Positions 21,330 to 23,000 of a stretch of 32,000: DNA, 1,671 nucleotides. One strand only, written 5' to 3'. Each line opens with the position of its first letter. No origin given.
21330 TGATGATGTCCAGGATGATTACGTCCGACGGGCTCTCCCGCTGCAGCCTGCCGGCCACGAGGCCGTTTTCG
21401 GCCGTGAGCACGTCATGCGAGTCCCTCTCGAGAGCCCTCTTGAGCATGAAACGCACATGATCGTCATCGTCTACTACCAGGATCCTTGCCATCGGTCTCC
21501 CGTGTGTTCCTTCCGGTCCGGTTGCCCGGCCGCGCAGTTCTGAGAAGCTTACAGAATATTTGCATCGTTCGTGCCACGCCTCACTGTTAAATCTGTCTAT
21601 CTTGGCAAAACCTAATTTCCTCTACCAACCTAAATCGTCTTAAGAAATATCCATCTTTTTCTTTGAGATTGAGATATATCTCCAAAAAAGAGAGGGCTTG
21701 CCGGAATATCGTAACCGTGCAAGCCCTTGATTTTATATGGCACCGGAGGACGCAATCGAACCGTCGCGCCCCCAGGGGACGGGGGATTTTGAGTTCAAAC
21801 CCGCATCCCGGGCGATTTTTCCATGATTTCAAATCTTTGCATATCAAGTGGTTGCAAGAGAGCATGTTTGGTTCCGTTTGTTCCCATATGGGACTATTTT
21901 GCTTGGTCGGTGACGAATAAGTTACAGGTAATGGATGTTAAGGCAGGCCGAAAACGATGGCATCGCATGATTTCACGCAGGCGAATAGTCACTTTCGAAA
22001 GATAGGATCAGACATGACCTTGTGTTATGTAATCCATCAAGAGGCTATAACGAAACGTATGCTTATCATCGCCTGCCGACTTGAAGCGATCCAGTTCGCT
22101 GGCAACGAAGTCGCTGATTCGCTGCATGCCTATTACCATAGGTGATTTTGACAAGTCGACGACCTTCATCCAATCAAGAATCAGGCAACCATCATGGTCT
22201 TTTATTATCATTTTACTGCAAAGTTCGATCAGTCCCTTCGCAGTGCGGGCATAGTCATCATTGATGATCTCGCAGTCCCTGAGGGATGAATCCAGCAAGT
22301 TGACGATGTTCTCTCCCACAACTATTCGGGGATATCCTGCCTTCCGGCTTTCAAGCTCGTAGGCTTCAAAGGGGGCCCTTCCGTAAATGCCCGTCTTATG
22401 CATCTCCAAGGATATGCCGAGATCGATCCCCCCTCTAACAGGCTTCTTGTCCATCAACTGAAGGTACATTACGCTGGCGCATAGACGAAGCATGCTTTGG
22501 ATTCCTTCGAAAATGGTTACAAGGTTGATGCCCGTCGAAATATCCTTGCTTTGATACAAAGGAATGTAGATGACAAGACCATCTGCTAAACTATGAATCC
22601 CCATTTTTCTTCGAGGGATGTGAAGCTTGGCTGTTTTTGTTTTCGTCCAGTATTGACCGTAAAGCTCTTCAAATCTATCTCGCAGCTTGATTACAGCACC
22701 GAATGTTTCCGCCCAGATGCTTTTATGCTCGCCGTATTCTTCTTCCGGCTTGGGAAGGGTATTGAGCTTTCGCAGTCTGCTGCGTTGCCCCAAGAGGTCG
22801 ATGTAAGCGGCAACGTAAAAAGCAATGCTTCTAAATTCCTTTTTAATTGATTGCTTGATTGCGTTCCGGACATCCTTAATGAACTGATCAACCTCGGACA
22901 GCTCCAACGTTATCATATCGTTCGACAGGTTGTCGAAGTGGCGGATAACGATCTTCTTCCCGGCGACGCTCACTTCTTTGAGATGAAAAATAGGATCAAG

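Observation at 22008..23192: Divergent cyclase-homology (palm-fold) protein lacking the canonical transition-state Asn/Arg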

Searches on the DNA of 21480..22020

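Call 65: search_rna_families(source=window, start=21480, end=22020, threshold=evalue, max_evalue=1, show_alignments=2)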
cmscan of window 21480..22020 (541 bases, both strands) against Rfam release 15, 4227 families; matches with E-value up to 1: 0.
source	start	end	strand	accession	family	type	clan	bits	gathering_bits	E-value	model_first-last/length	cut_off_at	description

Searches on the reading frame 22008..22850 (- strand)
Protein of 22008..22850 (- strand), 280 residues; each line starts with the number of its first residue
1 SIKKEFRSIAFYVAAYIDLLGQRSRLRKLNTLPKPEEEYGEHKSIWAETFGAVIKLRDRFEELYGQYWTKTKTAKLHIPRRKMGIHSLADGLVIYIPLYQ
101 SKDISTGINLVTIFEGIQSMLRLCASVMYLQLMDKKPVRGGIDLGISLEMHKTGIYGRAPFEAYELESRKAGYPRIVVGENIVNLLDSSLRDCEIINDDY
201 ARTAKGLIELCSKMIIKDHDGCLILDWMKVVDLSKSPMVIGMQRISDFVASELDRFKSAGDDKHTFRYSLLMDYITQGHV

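Call 77: predict_structure(alignment_id=A6)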
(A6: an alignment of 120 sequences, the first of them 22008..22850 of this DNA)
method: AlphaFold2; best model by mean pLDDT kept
length: 280 residues; sequences in the alignment: 120
mean_pLDDT: 90.0   pTM: 0.89
mean pLDDT of the five models: 90.0, 89.1, 88.3, 88.0, 87.8
residues with pLDDT >= 90: 196; 70-90: 61; 50-70: 23; < 50: 0
segments of 3 or more residues with pLDDT < 50: none
pLDDT, mean of each block of 10 residues (from residue 1): 79 97 88 77 91 94 86 65 89 92 74 94 96 97 96 91 98 98 97 90 95 97 95 74 95 98 98 84
secondary structure, 60 per line:
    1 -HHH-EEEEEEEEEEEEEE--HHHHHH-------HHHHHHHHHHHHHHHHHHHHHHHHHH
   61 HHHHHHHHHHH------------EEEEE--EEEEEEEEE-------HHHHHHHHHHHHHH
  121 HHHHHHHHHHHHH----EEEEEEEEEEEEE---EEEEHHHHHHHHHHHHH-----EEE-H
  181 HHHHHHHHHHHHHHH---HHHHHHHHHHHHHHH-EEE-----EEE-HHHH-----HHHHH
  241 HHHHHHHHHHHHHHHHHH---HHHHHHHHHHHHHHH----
elements in order: E6-19 H22-27 H35-71 E84-88 E91-99 H107-133 E138-150 E154-157 H158-170 E176-178 H180-195 H199-213 E215-217 E223-225 H227-230 H236-258 H262-276

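Call 79: fold_search(model_id=the predicted structure, library=pdb)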
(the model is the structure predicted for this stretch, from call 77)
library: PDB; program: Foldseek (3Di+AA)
matches with E <= 10: 548; with E <= 0.001: 28
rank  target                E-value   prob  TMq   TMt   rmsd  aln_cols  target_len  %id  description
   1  1ybu_B                1.1e-04  1.00  0.38  0.62   4.8       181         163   11  Mycobacterium tuberculosis adenylyl cyclase Rv1900c CHD, in complex with a substrate analog. (released 2005-02-15)
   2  1wc5_A                1.1e-04  1.00  0.37  0.50   7.1       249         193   10  Soluble adenylyl cyclase CyaC from S. platensis in complex with alpha, beta-methylene-ATP in presence of bicarbonate (released 2004-12-20)
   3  1wc4_B                1.7e-04  1.00  0.39  0.52   6.7       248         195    8  Soluble adenylyl cyclase CyaC from S. platensis in complex with alpha, beta-methylene-ATP and Europium (released 2004-12-20)
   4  1wc3_B                1.9e-04  1.00  0.37  0.50   6.8       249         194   10  Soluble adenylyl cyclase CyaC from S. platensis in complex with alpha, beta-methylene-ATP and Strontium (released 2004-12-20)
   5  3r5g_B                2.1e-04  1.00  0.39  0.53   5.1       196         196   11  Crystal structure of the adenylyl cyclase CyaB from P. aeruginosa (released 2012-01-11)
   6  8hbe_B                2.2e-04  1.00  0.42  0.22   4.7       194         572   12  Structure of human soluble guanylate cyclase in the inactive state at 3.1 angstrom (released 2023-04-19)
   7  1ybt_A                2.4e-04  1.00  0.40  0.64   4.2       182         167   10  MYCOBACTERIUM TUBERCULOSIS ADENYLYL CYCLASE, RV1900C CHD (released 2005-02-15)
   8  3et6_A                2.6e-04  1.00  0.38  0.55   6.8       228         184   11  The crystal structure of the catalytic domain of a eukaryotic guanylate cyclase (released 2008-10-14)
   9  1ybt_B                2.9e-04  1.00  0.40  0.62   4.3       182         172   10  MYCOBACTERIUM TUBERCULOSIS ADENYLYL CYCLASE, RV1900C CHD (released 2005-02-15)
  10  1wc1_B                3.6e-04  1.00  0.36  0.48   6.8       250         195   10  Soluble adenylyl cyclase CyaC from S. platensis in complex with Rp- ATPalphaS (released 2004-12-20)
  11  1wc1_A                4.8e-04  1.00  0.38  0.50   6.8       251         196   10  Soluble adenylyl cyclase CyaC from S. platensis in complex with Rp- ATPalphaS (released 2004-12-20)
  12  2w01_B                4.8e-04  1.00  0.32  0.42   6.3       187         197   13  Crystal structure of the guanylyl cyclase Cya2 (released 2008-09-30)
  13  2w01_A                4.8e-04  1.00  0.33  0.43   8.1       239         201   14  Crystal structure of the guanylyl cyclase Cya2 (released 2008-09-30)
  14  1ybu_A                5.0e-04  1.00  0.38  0.60   4.9       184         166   11  Mycobacterium tuberculosis adenylyl cyclase Rv1900c CHD, in complex with a substrate analog. (released 2005-02-15)
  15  4ni2_B                5.0e-04  1.00  0.40  0.54   4.9       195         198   13  Crystal structure of the heterodimeric catalytic domain of wild-type human soluble guanylate cyclase (released 2014-04-16)
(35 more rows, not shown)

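Call 85: find_related_loci(query=A6, collection=viral_contigs, flank=6000)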
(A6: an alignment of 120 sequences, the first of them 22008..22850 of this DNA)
Query A6 (280 aa) in viral_contigs; peptide patterns used: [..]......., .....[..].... (x = any residue, [..] = any of these).
6 stretches matched a pattern, but none encodes a relative of the query by tblastn (E <= 1e-3).
